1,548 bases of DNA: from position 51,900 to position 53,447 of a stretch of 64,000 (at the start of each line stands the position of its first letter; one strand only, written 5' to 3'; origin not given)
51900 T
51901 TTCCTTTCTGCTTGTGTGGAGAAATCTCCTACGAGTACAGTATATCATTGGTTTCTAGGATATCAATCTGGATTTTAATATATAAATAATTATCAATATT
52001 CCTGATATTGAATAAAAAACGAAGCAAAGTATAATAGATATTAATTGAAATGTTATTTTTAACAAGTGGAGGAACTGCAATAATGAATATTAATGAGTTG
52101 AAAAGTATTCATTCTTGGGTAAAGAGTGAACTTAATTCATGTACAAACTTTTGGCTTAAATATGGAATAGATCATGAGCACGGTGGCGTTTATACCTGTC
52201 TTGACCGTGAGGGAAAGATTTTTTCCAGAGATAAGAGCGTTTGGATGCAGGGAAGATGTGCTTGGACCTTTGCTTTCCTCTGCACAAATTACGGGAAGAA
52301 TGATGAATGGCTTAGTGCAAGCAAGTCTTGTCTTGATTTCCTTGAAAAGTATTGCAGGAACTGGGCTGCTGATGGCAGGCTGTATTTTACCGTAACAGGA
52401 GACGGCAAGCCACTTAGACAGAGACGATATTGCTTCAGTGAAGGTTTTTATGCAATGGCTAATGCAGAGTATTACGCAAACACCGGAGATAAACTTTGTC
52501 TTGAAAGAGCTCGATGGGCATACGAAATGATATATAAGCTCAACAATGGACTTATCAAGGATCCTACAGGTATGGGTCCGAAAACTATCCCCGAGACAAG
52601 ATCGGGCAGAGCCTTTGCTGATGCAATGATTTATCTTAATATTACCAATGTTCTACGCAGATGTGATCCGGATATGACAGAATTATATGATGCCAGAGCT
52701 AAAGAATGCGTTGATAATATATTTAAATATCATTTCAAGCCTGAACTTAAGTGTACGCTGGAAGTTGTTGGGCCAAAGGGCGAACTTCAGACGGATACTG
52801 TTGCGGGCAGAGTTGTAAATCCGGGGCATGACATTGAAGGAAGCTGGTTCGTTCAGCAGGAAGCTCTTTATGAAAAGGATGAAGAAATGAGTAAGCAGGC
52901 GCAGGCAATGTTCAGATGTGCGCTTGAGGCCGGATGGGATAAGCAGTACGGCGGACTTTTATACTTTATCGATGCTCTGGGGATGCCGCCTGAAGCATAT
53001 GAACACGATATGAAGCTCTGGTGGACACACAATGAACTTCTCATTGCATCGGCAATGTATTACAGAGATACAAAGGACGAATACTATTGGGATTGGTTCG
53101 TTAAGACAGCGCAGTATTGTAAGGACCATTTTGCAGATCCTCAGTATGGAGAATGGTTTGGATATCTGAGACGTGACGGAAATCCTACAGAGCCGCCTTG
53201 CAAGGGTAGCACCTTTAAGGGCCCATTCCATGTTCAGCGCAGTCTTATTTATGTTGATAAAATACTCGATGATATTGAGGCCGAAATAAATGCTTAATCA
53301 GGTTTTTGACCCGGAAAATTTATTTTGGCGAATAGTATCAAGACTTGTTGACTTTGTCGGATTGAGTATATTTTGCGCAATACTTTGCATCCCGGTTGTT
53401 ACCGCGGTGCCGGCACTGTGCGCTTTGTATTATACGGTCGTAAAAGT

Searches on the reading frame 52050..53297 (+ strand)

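Call 84: search_protein_families(library=pfam, proteins=[window:52050-53297:+], max_evalue=0.00001)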
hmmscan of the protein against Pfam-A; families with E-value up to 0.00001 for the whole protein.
window:52050-53297:+ (415 aa): 1 family
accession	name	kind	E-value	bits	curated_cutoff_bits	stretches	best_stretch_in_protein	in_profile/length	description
PF07221.17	GlcNAc_2-epim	-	6.4e-48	164.2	23.4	1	46-385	1-336/347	N-acylglucosamine 2-epimerase (GlcNAc 2-epimerase)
